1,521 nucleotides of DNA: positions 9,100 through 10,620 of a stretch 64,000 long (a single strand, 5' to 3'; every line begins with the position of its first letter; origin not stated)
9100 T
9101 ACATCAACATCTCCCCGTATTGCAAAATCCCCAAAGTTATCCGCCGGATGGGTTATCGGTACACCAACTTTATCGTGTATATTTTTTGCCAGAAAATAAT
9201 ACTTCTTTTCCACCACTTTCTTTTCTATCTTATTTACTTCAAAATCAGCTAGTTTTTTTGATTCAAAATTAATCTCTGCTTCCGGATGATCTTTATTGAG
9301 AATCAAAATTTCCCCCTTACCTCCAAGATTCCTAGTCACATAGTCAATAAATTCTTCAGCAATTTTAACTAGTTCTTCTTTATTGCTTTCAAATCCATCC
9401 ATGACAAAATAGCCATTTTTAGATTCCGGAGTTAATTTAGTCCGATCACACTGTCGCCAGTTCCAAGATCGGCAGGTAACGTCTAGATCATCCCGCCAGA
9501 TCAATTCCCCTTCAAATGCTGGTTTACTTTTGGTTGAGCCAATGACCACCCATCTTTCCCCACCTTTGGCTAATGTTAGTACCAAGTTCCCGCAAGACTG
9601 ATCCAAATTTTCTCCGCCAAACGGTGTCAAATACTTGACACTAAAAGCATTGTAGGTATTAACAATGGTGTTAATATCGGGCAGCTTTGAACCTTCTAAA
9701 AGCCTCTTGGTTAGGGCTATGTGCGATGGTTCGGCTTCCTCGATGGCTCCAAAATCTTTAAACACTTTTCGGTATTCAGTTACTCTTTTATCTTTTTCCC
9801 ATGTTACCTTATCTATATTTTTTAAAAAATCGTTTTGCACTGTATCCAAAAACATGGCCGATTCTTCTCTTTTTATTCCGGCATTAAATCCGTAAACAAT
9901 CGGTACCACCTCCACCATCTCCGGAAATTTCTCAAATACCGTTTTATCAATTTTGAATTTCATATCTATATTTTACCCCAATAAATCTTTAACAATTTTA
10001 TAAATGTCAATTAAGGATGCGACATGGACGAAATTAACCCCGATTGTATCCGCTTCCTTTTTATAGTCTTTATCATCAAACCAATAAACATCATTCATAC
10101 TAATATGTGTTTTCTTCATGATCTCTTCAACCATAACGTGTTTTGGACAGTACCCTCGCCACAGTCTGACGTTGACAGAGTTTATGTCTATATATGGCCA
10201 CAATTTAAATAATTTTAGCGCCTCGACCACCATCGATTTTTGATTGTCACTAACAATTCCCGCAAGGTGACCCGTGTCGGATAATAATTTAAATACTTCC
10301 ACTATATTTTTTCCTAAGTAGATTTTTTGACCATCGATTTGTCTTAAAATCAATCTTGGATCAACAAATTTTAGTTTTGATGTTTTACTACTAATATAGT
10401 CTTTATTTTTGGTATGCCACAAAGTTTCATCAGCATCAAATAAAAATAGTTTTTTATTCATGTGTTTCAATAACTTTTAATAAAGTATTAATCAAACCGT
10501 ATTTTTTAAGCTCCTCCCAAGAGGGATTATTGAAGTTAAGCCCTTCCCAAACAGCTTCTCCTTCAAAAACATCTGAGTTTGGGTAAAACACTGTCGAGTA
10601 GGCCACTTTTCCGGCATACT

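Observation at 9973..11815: Unrecognisable 453-aa protein plus MDP-1-like phosphatase, placed between a T-box and argS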

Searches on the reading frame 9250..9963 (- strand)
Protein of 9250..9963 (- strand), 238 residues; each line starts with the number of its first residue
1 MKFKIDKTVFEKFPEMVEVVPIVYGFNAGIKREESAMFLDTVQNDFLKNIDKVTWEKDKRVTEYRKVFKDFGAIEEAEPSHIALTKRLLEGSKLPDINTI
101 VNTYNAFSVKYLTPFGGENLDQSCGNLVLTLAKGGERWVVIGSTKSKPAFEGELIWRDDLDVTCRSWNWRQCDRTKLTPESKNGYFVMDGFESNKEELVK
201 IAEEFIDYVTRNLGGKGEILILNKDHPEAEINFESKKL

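Call 86: search_solved_structures(query=window:9250-9963:-, max_evalue=0.01)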
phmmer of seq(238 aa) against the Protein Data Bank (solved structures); distinct sequences matched with E-value up to 0.01: 2.
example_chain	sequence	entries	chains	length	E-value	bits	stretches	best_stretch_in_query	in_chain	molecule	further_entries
9f7e_A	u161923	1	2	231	1.3e-25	93.4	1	60-195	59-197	CtdA Canavanyl tRNA Deacylase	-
9mkl_A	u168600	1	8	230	3.6e-24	88.7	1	60-192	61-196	B3/4 domain-containing protein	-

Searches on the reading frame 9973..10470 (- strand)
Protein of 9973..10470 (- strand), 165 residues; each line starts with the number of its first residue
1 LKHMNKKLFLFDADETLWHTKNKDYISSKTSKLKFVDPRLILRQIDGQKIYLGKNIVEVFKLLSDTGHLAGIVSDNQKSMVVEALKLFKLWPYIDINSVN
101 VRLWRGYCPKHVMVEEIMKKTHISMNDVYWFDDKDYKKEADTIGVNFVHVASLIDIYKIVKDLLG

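Call 5: search_protein_families(library=pfam, proteins=[window:9973-10470:-], max_evalue=1)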
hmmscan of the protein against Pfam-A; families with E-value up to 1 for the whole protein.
window:9973-10470:- (165 aa): 3 families
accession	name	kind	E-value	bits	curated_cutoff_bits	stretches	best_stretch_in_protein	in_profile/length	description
PF12689.13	Acid_PPase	-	1.3e-07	32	27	1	7-151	4-151/169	Acid Phosphatase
PF13419.12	HAD_2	-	3.3e-07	31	23.8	1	32-147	61-175/178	Haloacid dehalogenase-like hydrolase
PF00702.32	Hydrolase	-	0.047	14.5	26.4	0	7-21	2-16/191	haloacid dehalogenase-like hydrolase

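Call 6: search_protein_families(library=ncbifam, proteins=[window:9973-10470:-], max_evalue=1)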
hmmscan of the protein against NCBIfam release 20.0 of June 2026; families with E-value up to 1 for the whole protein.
window:9973-10470:- (165 aa): 4 families
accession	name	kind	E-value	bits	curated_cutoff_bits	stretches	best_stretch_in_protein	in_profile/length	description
TIGR01685.1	MDP-1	equivalog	3.5e-11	43.5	53.75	1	7-157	3-163/174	magnesium-dependent phosphatase-1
TIGR01681.1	HAD-SF-IIIC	subfamily_domain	3.9e-11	43.9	35.75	1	9-137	3-124/132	HAD-IIIC family phosphatase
TIGR01686.1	FkbH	subfamily_domain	0.005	16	146.65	1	37-137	31-115/323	FkbH domain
TIGR01664.1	DNA-3'-Pase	equivalog_domain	0.29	11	107.65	1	2-133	9-135/167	DNA 3'-phosphatase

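Call 57: search_solved_structures(query=window:9973-10470:-, max_evalue=1)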
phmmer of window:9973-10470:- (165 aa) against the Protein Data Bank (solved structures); distinct sequences matched with E-value up to 1: 2.
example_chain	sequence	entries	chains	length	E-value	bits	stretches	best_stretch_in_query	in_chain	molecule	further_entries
9eul_A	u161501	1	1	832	0.33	14.4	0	16-82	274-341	GP-PDE domain-containing protein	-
9euf_B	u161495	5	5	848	0.35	14.3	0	16-82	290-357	GP-PDE domain-containing protein | ORF58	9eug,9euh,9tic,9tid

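Call 103: search_protein_families(library=padloc, proteins=[window:9973-10461:-], max_evalue=0.01)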
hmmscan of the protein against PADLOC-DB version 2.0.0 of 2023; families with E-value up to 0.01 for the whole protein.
window:9973-10461:- (162 aa): 0 families

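Call 104: search_protein_families(library=phrogs, proteins=[window:9973-10461:-], max_evalue=0.01)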
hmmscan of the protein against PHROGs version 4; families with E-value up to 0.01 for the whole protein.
window:9973-10461:- (162 aa): 0 families

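Call 106: find_homologous_proteins(query=window:9973-10461:-, max_evalue=0.00001)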
Query window:9973-10461:- (162 aa): 25 proteins with E <= 0.00001 among 40 candidates.
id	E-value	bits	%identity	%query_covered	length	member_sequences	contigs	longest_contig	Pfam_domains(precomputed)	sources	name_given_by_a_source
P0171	1.3e-85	304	96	88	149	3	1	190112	PF13419.13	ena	-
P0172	1.7e-48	183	56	92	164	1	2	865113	PF13419.13,PF12689.14,PF00702.33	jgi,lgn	jgi:predicted phosphatase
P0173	6.3e-48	181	53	99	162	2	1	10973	PF13419.13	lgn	-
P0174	5.8e-46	175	57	91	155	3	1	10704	PF13419.13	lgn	-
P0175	1.1e-45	174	52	99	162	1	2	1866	PF13419.13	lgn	-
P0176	1.6e-44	170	51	91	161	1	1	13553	PF13419.13,PF00702.33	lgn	-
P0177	4.3e-43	165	49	98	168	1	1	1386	PF13419.13,PF12689.14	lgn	-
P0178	2.1e-42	163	48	98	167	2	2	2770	PF13419.13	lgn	-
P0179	4.6e-42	162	52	93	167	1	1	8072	PF12689.14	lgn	-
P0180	6.4e-42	162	48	98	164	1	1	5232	PF13419.13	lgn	-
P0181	3.5e-41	159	48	99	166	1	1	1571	-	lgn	-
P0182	1.3e-40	157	50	99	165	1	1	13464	PF12689.14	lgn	-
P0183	3.3e-40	156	47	98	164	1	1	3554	PF13419.13,PF12689.14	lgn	-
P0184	6.3e-40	155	54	90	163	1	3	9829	PF13419.13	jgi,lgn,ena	jgi:magnesium-dependent phosphatase-1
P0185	9.6e-39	151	46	97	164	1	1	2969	PF13419.13,PF12689.14,PF00702.33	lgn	-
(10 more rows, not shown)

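Call 111: predict_structure(alignment_id=A3)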
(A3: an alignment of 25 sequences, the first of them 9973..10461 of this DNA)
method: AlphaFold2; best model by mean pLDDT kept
length: 162 residues; sequences in the alignment: 25
mean_pLDDT: 96.7   pTM: 0.91
mean pLDDT of the five models: 96.7, 96.6, 96.2, 96.1, 95.7
residues with pLDDT >= 90: 152; 70-90: 9; 50-70: 1; < 50: 0
segments of 3 or more residues with pLDDT < 50: none
pLDDT, mean of each block of 10 residues (from residue 1): 94 96 96 98 98 98 98 98 99 98 93 97 98 98 93 96 92
secondary structure, 60 per line:
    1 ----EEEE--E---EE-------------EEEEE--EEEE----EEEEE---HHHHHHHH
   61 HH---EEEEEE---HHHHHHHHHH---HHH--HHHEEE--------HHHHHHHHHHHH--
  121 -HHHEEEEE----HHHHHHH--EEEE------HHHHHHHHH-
elements in order: E5-8 E30-34 E37-40 E45-49 H53-62 E66-71 H75-84 E96-98 H107-118 E125-129 H134-140 E143-146 H153-161

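Call 113: fold_search(model_id=the predicted structure, library=pdb)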
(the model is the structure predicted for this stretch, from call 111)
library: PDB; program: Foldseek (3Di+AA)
matches with E <= 10: 1127; with E <= 0.001: 77
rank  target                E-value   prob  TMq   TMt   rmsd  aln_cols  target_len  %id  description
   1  1u7p_D                1.5e-09  1.00  0.79  0.79   3.0       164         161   20  X-ray Crystal Structure of the Hypothetical Phosphotyrosine Phosphatase MDP-1 of the Haloacid Dehalogenase Superfamily (released 2004-10-19)
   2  1u7p_A                1.7e-09  1.00  0.79  0.78   2.8       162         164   20  X-ray Crystal Structure of the Hypothetical Phosphotyrosine Phosphatase MDP-1 of the Haloacid Dehalogenase Superfamily (released 2004-10-19)
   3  1u7p_B                2.6e-09  1.00  0.78  0.78   3.0       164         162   20  X-ray Crystal Structure of the Hypothetical Phosphotyrosine Phosphatase MDP-1 of the Haloacid Dehalogenase Superfamily (released 2004-10-19)
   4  1u7o                  7.4e-09  1.00  0.79  0.79   2.7       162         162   20  Magnesium Dependent Phosphatase 1 (MDP-1) (released 2004-10-26)
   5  2wm8                  1.0e-08  1.00  0.77  0.74   2.9       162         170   22  Crystal structure of human magnesium-dependent phosphatase 1 of the haloacid dehalogenase superfamily (MGC5987) (released 2009-07-28)
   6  1u7p_C                1.2e-08  1.00  0.79  0.78   2.8       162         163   20  X-ray Crystal Structure of the Hypothetical Phosphotyrosine Phosphatase MDP-1 of the Haloacid Dehalogenase Superfamily (released 2004-10-19)
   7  2ghq_A                3.3e-06  1.00  0.55  0.50   7.5       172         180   17  CTD-specific phosphatase Scp1 in complex with peptide C-terminal domain of RNA polymerase II (released 2006-12-05)
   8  1t9z                  9.3e-06  1.00  0.53  0.48   7.1       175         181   16  Three-dimensional structure of a RNA-polymerase II binding protein. (released 2004-08-31)
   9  9mhs_B                1.0e-05  1.00  0.61  0.22   6.1       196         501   12  Drimenol synthase (released 2025-07-16)
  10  3ib6_A                2.6e-05  1.00  0.64  0.59   4.8       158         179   14  Crystal structure of an uncharacterized protein from Listeria monocytogenes serotype 4b (released 2009-07-28)
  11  3m9l                  2.8e-05  1.00  0.67  0.55   8.9       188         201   14  Crystal structure of probable had family hydrolase from pseudomonas fluorescens pf-5 (released 2010-04-07)
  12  1ta0                  2.8e-05  1.00  0.55  0.50   7.8       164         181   18  Three-dimensional structure of a RNA-polymerase II binding protein with associated ligand. (released 2004-08-31)
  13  2ybd                  3.4e-05  1.00  0.71  0.60   7.9       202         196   14  Crystal structure of probable had family hydrolase from pseudomonas fluorescens pf-5 with bound phosphate (released 2011-03-16)
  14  9mlo_B                3.9e-05  1.00  0.63  0.23   8.0       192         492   15  Drimenol Synthase - Farnesyl Thiol Complex (released 2025-07-16)
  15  2hhl_D                4.2e-05  1.00  0.54  0.51   7.8       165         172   17  Crystal structure of the human small CTD phosphatase 3 isoform 1 (released 2006-08-29)
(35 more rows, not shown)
